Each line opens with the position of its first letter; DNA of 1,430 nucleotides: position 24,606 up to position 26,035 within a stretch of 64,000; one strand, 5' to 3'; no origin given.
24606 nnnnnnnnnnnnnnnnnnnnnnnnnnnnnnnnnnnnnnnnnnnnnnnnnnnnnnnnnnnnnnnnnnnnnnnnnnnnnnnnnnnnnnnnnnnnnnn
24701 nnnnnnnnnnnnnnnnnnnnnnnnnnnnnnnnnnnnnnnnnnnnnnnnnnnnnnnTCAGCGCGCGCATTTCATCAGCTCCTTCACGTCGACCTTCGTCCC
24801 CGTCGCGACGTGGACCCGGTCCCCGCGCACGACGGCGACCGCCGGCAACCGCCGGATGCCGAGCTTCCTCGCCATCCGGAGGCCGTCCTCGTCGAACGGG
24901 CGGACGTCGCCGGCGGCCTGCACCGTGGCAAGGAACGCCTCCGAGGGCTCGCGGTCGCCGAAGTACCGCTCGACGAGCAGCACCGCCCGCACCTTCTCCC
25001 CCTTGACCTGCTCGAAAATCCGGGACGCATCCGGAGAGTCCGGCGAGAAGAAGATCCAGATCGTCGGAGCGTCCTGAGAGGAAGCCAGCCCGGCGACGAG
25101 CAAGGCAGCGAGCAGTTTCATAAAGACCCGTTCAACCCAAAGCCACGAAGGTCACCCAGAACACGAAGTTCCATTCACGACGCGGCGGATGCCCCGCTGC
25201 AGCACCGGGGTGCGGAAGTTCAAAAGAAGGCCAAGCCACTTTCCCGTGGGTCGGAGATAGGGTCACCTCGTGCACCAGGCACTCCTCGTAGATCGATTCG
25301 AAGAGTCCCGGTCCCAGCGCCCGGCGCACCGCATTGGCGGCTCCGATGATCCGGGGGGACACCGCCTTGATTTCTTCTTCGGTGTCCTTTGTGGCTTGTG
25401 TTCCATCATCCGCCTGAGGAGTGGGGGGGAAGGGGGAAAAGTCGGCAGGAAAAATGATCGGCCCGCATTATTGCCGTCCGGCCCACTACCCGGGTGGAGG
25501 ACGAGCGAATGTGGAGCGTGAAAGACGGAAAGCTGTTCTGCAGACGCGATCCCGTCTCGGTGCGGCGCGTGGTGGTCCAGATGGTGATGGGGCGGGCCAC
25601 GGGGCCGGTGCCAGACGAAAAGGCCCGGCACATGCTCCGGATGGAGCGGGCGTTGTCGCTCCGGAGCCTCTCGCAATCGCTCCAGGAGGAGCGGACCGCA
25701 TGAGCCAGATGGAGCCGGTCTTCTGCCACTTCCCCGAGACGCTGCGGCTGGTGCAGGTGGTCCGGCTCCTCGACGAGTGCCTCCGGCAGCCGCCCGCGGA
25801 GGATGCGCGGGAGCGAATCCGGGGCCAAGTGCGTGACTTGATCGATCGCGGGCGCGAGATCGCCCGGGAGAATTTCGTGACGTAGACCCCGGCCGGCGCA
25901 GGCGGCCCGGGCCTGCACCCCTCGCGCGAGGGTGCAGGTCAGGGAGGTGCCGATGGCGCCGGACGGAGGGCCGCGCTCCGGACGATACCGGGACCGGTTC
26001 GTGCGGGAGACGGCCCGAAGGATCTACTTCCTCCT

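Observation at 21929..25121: Orphan TraH / TraF(TrbB) / DUF1525-like periplasmic module fused into one coupled operon with a Cys-rich protein, a lipoprotein and VapBC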

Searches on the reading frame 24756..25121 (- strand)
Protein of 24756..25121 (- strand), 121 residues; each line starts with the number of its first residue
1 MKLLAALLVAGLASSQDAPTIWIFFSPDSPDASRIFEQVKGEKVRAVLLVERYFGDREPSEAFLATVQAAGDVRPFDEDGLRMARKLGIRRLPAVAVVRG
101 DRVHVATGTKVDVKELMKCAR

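Call 5: search_protein_families(library=pfam, proteins=[window:24756-25121:-], max_evalue=1)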
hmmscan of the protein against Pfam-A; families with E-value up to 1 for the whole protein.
window:24756-25121:- (121 aa): 2 families
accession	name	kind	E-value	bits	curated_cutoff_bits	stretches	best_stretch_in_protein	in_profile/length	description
PF13098.12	Thioredoxin_2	-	0.089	13.6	27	1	15-108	3-93/104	Thioredoxin-like domain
PF07788.17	PDDEXK_10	-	0.11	12.8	21.2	1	34-62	36-64/74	PD-(D/E)XK nuclease superfamily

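Call 6: search_protein_families(library=ncbifam, proteins=[window:24756-25121:-], max_evalue=1)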
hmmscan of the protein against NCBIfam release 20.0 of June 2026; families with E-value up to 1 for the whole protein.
window:24756-25121:- (121 aa): 0 families

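Call 47: search_protein_families(library=pfam, alignment_id=A3, max_evalue=1)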
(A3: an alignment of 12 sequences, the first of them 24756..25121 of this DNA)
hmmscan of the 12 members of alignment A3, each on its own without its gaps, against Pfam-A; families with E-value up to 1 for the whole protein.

A. member 1, window:24756-25121:- (121 aa): 2 families
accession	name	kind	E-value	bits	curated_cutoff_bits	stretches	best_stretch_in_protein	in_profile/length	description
PF13098.12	Thioredoxin_2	-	0.089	13.6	27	1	15-108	3-93/104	Thioredoxin-like domain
PF07788.17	PDDEXK_10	-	0.11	12.8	21.2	1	34-62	36-64/74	PD-(D/E)XK nuclease superfamily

B. families by the number of members that match (of 12 scanned): 3 families
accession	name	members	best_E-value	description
PF13098.12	Thioredoxin_2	2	0.025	Thioredoxin-like domain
PF07788.17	PDDEXK_10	1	0.11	PD-(D/E)XK nuclease superfamily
PF04911.17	ATP-synt_J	1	0.13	ATP synthase j chain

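Call 49: search_solved_structures(query=A3, max_evalue=10)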
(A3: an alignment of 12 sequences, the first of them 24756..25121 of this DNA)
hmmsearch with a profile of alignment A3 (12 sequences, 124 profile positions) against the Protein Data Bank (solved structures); distinct sequences matched with E-value up to 10: 2.
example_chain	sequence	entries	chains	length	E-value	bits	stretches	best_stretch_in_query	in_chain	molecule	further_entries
2k8s_A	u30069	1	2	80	1.1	12.1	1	80-115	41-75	Thioredoxin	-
6s3k_B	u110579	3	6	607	1.2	12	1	16-74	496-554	APC family permease | Potassium transporter KimA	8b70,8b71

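Call 57: predict_structure(protein=window:24756-25121:-)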
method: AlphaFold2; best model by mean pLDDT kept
length: 121 residues; sequences in the alignment: 1
mean_pLDDT: 49.5   pTM: 0.31
mean pLDDT of the five models: 49.5, 49.2, 48.0, 43.2, 39.4
residues with pLDDT >= 90: 0; 70-90: 0; 50-70: 66; < 50: 55
segments of 3 or more residues with pLDDT < 50: 1-19, 26-29, 43-46, 48-54, 71-73, 99-110, 119-121
pLDDT, mean of each block of 10 residues (from residue 1): 36 41 51 53 49 48 53 51 59 53 46 54 42
secondary structure, 60 per line:
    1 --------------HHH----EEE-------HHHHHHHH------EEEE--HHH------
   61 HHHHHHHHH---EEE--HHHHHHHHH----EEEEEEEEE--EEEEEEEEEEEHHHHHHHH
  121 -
elements in order: E22-24 H32-39 E46-49 H61-69 E73-75 H78-86 E91-99 E102-112 H113-120

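Call 58: search_protein_families(library=ncbifam, alignment_id=A3, max_evalue=1)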
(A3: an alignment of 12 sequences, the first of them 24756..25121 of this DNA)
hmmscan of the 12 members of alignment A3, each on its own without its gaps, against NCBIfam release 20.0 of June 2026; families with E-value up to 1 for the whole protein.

A. member 1, window:24756-25121:- (121 aa): 0 families

B. families by the number of members that match (of 12 scanned): 4 families
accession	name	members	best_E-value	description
TIGR03917.1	Frankia_40_dom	1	0.0079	Frankia-40 domain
NF038354.1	trnsprt_adja_43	1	0.019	putative transporter small subunit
NF052375.1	antisigma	1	0.072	anti-sigma factor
TIGR03943.1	TIGR03943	1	0.092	TIGR03943 family putative permease subunit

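Call 62: fold_search(model_id=the predicted structure, library=pdb)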
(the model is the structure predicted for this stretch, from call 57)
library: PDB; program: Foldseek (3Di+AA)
matches with E <= 10: 838; with E <= 0.001: 0
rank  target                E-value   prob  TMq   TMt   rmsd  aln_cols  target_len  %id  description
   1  9cs6_D                1.0e-01  0.60  0.40  0.12  11.4       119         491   13  TRiC-ADP-S5 state is a conformation when TRiC incubated in 1 mM ADP (released 2025-01-22)
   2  3vse_B                1.0e-01  0.38  0.36  0.14   8.0       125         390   10  Crystal structure of methyltransferase (released 2013-04-10)
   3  6d3r                  2.4e-01  0.14  0.23  0.04   9.6        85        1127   15  Thermostablilized dephosphorylated chicken CFTR (released 2018-10-17)
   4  5a08_B                2.8e-01  0.21  0.34  0.14  12.8       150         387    9  X-ray structure of the mannosyltransferase Ktr4p from S. cerevisiae (released 2015-08-26)
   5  4x3m_A                3.0e-01  0.51  0.40  0.21  10.9        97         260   18  Crystal Structure of TTHA0275 from Thermus thermophilus (HB8) in complex with Adenosine in space group P212121 (released 2015-11-11)
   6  1a4u_A                3.4e-01  0.51  0.39  0.21   3.8        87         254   11  ALCOHOL DEHYDROGENASE FROM DROSOPHILA LEBANONENSIS (released 1999-02-16)
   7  4zem_B                3.4e-01  0.51  0.40  0.19   5.4        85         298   21  Crystal structure of eIF2B beta from Chaetomium thermophilum (released 2015-09-30)
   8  1rqx_B                3.4e-01  0.35  0.36  0.16   5.6        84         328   15  Crystal structure of ACC Deaminase complexed with Inhibitor (released 2004-08-17)
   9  6dao_B                3.6e-01  0.21  0.29  0.13   7.9       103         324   16  NahE WT selenomethionine (released 2019-05-08)
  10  5scn                  3.6e-01  0.04  0.17  0.16  10.1       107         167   10  Crystal Structure of Dihydrofolate Reductase from Mycobacterium tuberculosis bound to NADP and SDDC Inhibitor SDDC-25 (released 2022-02-09)
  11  1r0l_C                3.9e-01  0.14  0.27  0.13   6.2        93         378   10  1-deoxy-D-xylulose 5-phosphate reductoisomerase from zymomonas mobilis in complex with NADPH (released 2004-07-13)
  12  3qwa_B                4.1e-01  0.38  0.38  0.17   6.7        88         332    8  Crystal structure of Saccharomyces cerevisiae Zeta-crystallin-like quinone oxidoreductase Zta1 (released 2012-02-08)
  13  9hcd_x                4.1e-01  0.35  0.35  0.17   4.1        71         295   14  Mouse mitoribosome large subunit assembly intermediate (with uL16m) bound to MRM3-dimer, DDX28 and the MALSU-L0R8F8-mt (released 2025-06-11)
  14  5thk_A                4.1e-01  0.33  0.36  0.20   4.5        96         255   14  Crystal Structure of a Putative Dehydrogenase from Burkholderia cenocepacia with bound NADP (released 2016-10-12)
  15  7edc                  4.4e-01  0.23  0.36  0.21   5.8        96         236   16  Crystal structure of mutant tRNA [Gm18] methyltransferase TrmH (E107G) in complex with S-adenosyl-L-methionine from Esch (released 2022-03-23)
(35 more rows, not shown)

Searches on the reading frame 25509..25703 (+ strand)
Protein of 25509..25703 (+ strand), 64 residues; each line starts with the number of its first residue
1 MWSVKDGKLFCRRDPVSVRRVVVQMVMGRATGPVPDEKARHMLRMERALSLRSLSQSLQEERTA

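Call 81: search_protein_families(library=pfam, proteins=[window:25509-25703:+], max_evalue=0.5)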
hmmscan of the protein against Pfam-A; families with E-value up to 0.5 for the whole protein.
window:25509-25703:+ (64 aa): 0 families

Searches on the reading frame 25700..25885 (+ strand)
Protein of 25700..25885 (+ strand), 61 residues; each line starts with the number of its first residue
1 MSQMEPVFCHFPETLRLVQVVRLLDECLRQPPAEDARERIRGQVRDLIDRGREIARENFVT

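Call 81: search_protein_families(library=pfam, proteins=[window:25700-25885:+], max_evalue=0.5)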
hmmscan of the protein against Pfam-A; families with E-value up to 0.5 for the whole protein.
window:25700-25885:+ (61 aa): 1 family
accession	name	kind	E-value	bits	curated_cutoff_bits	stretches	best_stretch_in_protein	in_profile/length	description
PF11026.13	DUF2721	-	0.21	11.9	28.3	1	15-55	23-64/129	Protein of unknown function (DUF2721)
